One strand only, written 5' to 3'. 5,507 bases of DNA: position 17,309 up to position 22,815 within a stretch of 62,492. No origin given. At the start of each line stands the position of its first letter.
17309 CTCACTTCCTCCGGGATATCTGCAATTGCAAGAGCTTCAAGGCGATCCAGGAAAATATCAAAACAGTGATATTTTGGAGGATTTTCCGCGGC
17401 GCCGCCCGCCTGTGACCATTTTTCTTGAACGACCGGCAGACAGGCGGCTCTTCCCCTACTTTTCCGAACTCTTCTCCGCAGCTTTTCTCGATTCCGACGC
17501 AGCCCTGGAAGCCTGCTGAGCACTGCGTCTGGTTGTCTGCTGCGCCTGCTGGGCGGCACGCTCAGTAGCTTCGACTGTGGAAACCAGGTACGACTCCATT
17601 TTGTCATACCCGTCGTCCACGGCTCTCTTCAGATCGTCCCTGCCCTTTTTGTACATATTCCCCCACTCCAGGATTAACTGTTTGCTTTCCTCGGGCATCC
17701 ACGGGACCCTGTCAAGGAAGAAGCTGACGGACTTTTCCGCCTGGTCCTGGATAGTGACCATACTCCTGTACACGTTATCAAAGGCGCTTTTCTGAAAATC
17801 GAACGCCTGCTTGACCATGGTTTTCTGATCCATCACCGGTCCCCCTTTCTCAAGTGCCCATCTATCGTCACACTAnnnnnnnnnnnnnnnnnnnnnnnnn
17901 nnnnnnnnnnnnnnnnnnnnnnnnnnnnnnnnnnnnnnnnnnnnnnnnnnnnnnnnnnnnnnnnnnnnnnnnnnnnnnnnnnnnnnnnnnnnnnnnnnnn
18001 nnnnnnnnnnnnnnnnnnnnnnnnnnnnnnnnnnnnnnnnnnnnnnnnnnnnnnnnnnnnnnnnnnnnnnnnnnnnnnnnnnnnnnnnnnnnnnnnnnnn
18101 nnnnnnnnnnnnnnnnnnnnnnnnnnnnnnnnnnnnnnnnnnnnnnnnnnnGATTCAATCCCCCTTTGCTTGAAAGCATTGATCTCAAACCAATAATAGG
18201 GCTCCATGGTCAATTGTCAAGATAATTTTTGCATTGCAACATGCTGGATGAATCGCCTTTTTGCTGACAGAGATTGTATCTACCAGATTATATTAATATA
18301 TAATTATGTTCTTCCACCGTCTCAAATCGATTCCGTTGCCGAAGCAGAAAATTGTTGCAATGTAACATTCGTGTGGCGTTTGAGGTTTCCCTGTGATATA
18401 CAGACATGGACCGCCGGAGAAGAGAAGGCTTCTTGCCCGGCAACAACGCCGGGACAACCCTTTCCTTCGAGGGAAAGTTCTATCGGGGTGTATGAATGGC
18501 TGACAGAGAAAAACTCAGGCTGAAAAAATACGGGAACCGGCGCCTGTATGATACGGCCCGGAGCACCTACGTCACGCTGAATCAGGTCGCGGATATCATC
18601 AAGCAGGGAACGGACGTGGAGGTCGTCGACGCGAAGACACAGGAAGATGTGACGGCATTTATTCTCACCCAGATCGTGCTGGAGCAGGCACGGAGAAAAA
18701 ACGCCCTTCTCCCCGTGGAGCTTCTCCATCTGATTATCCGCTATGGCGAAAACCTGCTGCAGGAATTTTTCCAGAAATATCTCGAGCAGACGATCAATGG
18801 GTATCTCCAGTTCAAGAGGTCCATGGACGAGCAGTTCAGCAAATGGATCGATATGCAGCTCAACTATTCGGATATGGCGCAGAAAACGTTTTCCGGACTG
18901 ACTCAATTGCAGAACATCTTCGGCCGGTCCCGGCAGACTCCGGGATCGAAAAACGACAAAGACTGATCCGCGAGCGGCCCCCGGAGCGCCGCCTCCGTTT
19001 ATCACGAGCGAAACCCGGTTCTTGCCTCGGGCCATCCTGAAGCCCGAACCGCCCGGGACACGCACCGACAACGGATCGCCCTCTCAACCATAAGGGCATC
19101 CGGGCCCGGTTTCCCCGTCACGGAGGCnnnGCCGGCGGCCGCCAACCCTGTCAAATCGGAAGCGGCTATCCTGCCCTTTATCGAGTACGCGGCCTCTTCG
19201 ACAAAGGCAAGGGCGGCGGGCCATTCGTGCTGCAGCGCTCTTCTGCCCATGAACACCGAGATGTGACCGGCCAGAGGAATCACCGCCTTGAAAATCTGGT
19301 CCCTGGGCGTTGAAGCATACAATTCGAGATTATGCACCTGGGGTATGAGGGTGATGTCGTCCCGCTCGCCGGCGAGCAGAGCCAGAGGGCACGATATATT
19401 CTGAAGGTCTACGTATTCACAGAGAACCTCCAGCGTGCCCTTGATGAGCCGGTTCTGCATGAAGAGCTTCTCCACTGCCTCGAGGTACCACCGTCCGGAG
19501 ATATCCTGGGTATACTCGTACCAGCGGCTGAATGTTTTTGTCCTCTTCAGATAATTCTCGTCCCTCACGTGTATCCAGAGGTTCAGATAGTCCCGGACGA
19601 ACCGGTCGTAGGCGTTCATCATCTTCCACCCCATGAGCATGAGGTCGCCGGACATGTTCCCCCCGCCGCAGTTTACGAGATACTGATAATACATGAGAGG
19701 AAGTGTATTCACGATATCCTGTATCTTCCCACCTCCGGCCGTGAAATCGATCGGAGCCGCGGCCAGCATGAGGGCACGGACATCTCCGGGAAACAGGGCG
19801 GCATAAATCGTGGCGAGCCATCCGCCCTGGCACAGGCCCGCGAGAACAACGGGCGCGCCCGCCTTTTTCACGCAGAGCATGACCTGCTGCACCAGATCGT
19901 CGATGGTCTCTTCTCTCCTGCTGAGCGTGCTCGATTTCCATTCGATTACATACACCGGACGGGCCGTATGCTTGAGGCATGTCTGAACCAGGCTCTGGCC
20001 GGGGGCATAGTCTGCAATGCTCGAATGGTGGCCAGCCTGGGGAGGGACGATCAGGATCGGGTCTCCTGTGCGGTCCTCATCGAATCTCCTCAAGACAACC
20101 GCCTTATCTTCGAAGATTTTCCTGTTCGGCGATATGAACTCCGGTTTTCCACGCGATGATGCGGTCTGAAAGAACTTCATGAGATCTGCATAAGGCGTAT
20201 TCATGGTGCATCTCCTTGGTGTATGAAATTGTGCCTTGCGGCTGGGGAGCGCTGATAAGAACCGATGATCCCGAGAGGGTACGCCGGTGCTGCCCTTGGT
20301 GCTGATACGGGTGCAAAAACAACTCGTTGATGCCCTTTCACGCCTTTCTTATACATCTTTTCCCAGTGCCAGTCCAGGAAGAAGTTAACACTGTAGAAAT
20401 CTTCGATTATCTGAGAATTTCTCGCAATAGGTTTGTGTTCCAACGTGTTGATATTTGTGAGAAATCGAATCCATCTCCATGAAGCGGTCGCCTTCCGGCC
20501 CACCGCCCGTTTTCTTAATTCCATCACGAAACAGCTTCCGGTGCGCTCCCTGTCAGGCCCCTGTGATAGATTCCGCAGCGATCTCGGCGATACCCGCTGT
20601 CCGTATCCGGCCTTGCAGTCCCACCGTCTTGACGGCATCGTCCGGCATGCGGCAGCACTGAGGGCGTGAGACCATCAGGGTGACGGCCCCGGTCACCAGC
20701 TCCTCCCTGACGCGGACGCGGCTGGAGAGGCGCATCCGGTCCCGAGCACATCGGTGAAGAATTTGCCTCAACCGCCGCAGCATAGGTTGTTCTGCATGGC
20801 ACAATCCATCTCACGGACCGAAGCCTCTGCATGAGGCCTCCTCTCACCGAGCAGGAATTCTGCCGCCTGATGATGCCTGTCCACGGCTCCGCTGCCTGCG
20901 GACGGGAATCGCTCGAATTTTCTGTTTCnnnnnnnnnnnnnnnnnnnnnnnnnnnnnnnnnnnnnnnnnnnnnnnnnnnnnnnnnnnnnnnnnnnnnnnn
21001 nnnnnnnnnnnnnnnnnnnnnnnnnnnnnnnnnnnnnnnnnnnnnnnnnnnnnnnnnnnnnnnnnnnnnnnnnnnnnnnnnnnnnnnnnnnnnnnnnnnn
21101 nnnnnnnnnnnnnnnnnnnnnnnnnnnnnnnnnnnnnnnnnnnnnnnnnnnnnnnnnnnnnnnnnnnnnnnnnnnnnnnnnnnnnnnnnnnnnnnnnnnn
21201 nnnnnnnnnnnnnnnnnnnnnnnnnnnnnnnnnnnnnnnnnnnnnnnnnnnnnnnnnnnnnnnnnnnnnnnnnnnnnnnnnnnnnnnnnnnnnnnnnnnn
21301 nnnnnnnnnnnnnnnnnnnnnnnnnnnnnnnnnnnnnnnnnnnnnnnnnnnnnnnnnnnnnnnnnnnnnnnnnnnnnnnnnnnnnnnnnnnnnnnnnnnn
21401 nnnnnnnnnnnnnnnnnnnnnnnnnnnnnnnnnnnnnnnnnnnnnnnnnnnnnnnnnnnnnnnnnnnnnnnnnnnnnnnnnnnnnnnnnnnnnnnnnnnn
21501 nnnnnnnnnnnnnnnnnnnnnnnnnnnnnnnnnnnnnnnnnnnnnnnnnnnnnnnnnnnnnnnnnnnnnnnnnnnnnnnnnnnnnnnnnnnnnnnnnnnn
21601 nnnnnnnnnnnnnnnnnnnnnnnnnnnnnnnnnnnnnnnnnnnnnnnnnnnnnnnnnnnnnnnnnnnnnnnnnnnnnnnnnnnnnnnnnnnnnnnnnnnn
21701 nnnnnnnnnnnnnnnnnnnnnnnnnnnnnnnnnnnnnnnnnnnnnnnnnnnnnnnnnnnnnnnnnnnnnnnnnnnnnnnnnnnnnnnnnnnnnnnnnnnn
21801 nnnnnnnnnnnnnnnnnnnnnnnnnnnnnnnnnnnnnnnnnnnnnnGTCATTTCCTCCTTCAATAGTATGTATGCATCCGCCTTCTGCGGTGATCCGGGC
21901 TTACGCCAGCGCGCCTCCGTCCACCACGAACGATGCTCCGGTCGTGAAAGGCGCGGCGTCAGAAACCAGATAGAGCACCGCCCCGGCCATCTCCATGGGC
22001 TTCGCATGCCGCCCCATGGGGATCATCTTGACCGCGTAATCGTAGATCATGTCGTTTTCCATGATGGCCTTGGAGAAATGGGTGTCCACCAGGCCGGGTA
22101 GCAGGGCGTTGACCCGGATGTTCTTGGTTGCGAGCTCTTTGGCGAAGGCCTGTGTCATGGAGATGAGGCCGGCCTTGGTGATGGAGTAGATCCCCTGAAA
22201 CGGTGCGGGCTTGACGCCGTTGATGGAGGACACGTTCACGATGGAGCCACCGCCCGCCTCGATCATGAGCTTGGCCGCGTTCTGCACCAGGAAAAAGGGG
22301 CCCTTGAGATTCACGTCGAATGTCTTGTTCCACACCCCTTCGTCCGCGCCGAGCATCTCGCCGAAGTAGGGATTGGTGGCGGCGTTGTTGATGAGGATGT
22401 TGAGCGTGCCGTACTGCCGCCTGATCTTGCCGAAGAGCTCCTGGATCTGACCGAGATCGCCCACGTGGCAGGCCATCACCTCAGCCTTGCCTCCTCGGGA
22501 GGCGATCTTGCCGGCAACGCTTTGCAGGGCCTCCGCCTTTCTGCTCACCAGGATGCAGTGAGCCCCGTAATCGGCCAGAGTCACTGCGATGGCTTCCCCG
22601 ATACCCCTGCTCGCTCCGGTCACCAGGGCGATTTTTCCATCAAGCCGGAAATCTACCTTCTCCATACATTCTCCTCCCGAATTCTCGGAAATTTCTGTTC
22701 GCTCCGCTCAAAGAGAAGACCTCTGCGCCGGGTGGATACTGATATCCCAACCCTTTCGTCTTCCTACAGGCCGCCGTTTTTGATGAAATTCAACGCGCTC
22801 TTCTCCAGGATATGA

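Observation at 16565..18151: Family of small paralogous '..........' proteins embedded in the PHA locus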

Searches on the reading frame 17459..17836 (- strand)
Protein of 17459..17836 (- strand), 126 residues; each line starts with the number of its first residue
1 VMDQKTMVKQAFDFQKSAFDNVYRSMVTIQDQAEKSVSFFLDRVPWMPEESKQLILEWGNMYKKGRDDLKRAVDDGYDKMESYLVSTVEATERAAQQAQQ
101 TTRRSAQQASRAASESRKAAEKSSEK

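Call 4: search_protein_families(library=pfam, proteins=[window:17459-17836:-], max_evalue=1)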
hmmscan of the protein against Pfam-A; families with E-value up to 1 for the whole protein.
window:17459-17836:- (126 aa): 2 families
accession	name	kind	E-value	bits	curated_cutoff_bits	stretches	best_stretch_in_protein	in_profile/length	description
PF09989.15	DUF2229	-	0.081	13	29.4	1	18-104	114-181/218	CoA enzyme activase uncharacterised domain (DUF2229)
PF12732.12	YtxH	-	0.29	12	37.5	1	64-108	25-69/71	YtxH-like protein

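Call 5: search_protein_families(library=ncbifam, proteins=[window:17459-17836:-], max_evalue=1)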
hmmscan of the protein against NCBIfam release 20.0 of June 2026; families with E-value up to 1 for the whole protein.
window:17459-17836:- (126 aa): 0 families

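Call 76: search_protein_families(library=pfam, proteins=[window:17459-17833:-], max_evalue=0.1)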
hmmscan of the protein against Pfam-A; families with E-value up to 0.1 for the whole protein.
window:17459-17833:- (125 aa): 1 family
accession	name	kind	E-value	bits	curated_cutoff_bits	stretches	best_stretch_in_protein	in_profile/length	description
PF09989.15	DUF2229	-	0.071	13.2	29.4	0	19-103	116-181/218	CoA enzyme activase uncharacterised domain (DUF2229)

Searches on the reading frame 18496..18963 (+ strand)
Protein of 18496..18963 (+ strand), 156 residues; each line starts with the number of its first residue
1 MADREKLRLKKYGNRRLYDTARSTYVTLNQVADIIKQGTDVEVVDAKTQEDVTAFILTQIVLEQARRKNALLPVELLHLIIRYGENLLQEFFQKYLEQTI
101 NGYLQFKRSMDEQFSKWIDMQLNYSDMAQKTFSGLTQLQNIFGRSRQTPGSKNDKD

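Call 4: search_protein_families(library=pfam, proteins=[window:18496-18963:+], max_evalue=1)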
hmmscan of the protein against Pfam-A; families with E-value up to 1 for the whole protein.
window:18496-18963:+ (156 aa): 4 families
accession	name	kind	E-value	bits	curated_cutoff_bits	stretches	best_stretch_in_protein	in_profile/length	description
PF07879.16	PHB_acc_N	-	4.7e-26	91.1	25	1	9-66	2-59/61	PHB/PHA accumulation regulator DNA-binding domain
PF05233.18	PHB_acc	-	0.0018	18.7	27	1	72-110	1-39/40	PHB accumulation regulatory domain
PF10296.15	MMM1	-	0.036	13.8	21.9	1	44-100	98-154/244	Maintenance of mitochondrial morphology protein 1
PF23472.1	LysM2_CERK1_LYK3_4_5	-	0.1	12.9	27.4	1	122-141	15-34/56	LYK3/4/5 LysM2 domain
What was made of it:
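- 18496..18966 (+): phaR, a PHB-responsive repressor homolog, divergent from the small-gene operon. PF07879 at 91 bits (call 4).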

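Call 5: search_protein_families(library=ncbifam, proteins=[window:18496-18963:+], max_evalue=1)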
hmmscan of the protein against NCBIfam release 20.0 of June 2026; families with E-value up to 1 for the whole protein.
window:18496-18963:+ (156 aa): 2 families
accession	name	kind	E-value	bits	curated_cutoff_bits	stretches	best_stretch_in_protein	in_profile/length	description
TIGR01848.1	PHA_reg_PhaR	equivalog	1e-30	106.3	109.45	1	9-112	3-106/107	polyhydroxyalkanoate synthesis repressor PhaR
NF007025.1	PRK09491.1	equivalog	0.062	13.2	173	1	37-123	35-120/145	ribosomal protein S18-alanine N-acetyltransferase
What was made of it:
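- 18496..18966 (+): TIGR01848 at 106 bits, just under its cutoff of 109 (call 5).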

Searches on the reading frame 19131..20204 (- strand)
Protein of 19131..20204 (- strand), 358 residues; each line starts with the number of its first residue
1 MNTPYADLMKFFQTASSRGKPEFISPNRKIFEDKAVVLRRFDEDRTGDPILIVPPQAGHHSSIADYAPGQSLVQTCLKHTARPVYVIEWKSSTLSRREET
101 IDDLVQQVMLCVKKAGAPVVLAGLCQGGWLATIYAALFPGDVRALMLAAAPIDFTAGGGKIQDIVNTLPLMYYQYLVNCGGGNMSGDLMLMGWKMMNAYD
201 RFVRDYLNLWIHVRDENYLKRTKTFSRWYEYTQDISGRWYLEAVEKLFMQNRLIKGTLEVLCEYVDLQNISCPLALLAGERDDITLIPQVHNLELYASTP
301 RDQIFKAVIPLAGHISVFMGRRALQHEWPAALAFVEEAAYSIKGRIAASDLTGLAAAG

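Call 4: search_protein_families(library=pfam, proteins=[window:19131-20204:-], max_evalue=1)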
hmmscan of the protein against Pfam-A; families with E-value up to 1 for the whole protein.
window:19131-20204:- (358 aa): 8 families
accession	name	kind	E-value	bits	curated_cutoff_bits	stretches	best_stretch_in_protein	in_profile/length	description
PF11339.14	DUF3141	-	2.2e-16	60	29.7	1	43-298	64-327/582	Protein of unknown function (DUF3141)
PF06850.17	PHB_depo_C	-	2.1e-13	50.7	27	1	188-337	49-201/203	PHB de-polymerase C-terminus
PF12697.13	Abhydrolase_6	-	1.6e-05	26.1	26.3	1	99-319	56-208/217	Alpha/beta hydrolase family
PF00561.26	Abhydrolase_1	-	0.00032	20.9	25.8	1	114-315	66-239/245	alpha/beta hydrolase fold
PF12146.15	Hydrolase_4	-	0.00041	20.2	27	1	98-241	56-170/239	Serine aminopeptidase, S33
PF01738.24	DLH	-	0.018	15.1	21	1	98-142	78-121/217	Dienelactone hydrolase family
PF20408.4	Abhydrolase_11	-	0.087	13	27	0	266-296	122-152/193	Alpha/beta hydrolase domain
PF03959.19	FSH1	-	0.18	11.9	21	0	72-138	62-122/211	Serine hydrolase (FSH1)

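Call 5: search_protein_families(library=ncbifam, proteins=[window:19131-20204:-], max_evalue=1)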
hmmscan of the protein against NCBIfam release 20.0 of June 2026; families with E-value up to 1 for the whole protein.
window:19131-20204:- (358 aa): 11 families
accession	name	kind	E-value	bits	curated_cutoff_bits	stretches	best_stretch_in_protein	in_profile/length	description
TIGR01836.1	PHA_synth_III_C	subfamily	2.3e-37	128.8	365.3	1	24-331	36-343/350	class III poly(R)-hydroxyalkanoic acid synthase subunit PhaC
TIGR01849.1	PHB_depoly_PhaZ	subfamily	1.1e-19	70.5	300.75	1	36-336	86-404/406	polyhydroxyalkanoate depolymerase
TIGR01838.1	PHA_synth_I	subfamily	3e-15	55.7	622.65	1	43-301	184-445/532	class I poly(R)-hydroxyalkanoic acid synthase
NF005898.0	PRK07868.1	equivalog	8.1e-10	37.1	925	1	107-336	131-359/994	acyl-CoA synthetase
TIGR01839.1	PHA_synth_II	subfamily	2.4e-09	35.8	855.4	1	42-131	210-302/560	class II poly(R)-hydroxyalkanoic acid synthase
TIGR01738.1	bioH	equivalog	0.00043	20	206.95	1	110-157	58-105/245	pimeloyl-ACP methyl ester esterase BioH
NF051487.1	bifunc_PcaCD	exception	0.0016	17.6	430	1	95-153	215-274/413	bifunctional 4-carboxymuconolactone decarboxylase/3-oxoadipate enol-lactonase PcaCD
NF051488.1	bifunc_PcaDC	exception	0.0062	15.7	390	1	93-153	53-114/375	bifunctional 3-oxoadipate enol-lactonase/4-carboxymuconolactone decarboxylase PcaDC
TIGR02427.1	protocat_pcaD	equivalog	0.012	15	255.85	1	92-150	53-112/251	3-oxoadipate enol-lactonase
NF050089.1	i_nPHAscl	equivalog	0.017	14.2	300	1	91-149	57-116/288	intracellular short-chain-length polyhydroxyalkanoate depolymerase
TIGR03695.1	menH_SHCHC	equivalog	0.055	12.9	208.55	1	95-150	47-104/252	2-succinyl-6-hydroxy-2,4-cyclohexadiene-1-carboxylate synthase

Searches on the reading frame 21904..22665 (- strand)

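Call 61: search_protein_families(library=pfam, proteins=[window:21904-22665:-], max_evalue=0.00001)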
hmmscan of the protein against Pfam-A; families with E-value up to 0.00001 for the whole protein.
window:21904-22665:- (254 aa): 4 families
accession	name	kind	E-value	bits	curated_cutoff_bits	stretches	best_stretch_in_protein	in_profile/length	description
PF13561.12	adh_short_C2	-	1.1e-62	212.2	27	1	17-251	1-234/236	Enoyl-(Acyl carrier protein) reductase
PF00106.31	adh_short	-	1.1e-54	185.3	26.6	1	11-203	1-192/195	short chain dehydrogenase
PF08659.16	KR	-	3.1e-10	40.7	22.6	1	14-180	4-165/180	KR domain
PF23441.1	SDR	-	1.6e-09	38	27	1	12-203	9-204/258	SDR-like rossmann domain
